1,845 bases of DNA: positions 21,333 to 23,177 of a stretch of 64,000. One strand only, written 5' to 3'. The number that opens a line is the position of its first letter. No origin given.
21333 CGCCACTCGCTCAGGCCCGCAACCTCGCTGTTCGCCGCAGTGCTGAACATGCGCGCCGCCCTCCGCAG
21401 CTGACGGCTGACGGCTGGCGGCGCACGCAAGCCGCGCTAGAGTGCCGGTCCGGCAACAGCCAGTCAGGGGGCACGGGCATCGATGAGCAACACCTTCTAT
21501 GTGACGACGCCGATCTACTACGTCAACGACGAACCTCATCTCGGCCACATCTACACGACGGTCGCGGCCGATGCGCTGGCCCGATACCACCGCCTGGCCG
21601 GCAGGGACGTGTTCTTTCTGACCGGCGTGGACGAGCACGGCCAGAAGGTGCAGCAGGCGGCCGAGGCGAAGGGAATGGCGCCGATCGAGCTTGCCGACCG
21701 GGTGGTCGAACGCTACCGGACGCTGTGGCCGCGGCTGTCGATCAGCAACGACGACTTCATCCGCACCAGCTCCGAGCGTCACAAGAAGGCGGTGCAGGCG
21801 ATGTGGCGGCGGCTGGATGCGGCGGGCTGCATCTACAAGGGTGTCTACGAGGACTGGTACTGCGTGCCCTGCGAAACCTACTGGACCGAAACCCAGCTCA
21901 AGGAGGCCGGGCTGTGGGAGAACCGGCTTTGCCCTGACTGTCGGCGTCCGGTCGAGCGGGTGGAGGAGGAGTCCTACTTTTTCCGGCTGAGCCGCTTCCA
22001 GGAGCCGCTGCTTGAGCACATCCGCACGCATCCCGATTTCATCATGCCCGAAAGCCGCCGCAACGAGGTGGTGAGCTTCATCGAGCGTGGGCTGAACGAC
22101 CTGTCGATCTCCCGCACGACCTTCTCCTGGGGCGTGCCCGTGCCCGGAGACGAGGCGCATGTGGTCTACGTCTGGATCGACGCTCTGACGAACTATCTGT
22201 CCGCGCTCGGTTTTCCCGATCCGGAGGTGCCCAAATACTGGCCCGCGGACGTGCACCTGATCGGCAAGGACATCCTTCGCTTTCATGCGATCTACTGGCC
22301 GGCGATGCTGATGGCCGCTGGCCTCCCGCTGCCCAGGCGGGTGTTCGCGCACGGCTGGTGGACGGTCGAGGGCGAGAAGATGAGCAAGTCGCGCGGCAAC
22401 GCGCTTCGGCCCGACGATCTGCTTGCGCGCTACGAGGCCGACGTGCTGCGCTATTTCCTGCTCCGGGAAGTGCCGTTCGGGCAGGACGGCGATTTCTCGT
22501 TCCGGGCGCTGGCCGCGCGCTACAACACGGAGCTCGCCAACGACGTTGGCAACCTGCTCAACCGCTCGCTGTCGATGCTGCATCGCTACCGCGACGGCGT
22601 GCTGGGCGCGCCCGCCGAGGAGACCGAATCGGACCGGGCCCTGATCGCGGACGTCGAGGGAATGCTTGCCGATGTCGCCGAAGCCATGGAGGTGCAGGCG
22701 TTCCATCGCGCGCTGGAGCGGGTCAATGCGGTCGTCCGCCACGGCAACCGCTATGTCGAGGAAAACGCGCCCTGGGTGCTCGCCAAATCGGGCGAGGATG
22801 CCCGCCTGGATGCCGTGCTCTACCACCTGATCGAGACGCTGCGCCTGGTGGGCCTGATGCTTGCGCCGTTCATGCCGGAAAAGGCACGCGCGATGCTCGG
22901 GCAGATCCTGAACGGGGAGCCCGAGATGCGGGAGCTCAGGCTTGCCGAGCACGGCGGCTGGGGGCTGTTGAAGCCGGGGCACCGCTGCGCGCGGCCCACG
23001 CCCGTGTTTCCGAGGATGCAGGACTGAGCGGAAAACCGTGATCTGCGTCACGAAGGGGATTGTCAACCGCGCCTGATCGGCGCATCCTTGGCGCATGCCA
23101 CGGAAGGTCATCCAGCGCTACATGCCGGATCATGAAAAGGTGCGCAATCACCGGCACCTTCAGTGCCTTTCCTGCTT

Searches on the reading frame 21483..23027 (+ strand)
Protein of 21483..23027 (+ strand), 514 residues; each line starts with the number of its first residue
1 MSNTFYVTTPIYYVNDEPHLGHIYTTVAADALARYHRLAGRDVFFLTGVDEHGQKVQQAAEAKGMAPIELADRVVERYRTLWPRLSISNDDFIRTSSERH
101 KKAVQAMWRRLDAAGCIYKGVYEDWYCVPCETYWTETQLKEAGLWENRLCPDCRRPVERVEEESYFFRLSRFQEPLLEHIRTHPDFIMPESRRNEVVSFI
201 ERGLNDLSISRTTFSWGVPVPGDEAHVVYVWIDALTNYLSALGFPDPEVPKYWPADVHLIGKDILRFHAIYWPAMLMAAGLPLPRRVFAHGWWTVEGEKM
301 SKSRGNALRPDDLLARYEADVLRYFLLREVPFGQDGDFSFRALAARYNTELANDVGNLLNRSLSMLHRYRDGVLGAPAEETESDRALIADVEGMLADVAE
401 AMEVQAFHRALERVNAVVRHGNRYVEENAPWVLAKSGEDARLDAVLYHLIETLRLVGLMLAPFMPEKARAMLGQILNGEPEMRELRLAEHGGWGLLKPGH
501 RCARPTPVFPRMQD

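Call 77: search_protein_families(library=pfam, proteins=[window:21483-23027:+], max_evalue=0.00001)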
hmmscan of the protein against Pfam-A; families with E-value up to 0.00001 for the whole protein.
window:21483-23027:+ (514 aa): 4 families
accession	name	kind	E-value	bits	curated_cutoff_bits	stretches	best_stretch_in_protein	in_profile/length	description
PF09334.17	tRNA-synt_1g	-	7e-115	384.4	20.1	1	5-362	1-390/391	tRNA synthetases class I (M)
PF00133.28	tRNA-synt_1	-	1.9e-28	99.8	22.7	2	3-221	23-244/414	tRNA synthetases class I (I, L, M and V)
PF01406.26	tRNA-synt_1e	-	1.9e-16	60.8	27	2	256-329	209-283/301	tRNA synthetases class I (C) catalytic domain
PF19303.5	Anticodon_3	-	2.6e-12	47.3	23.5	1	379-514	6-137/152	Anticodon binding domain of methionyl tRNA ligase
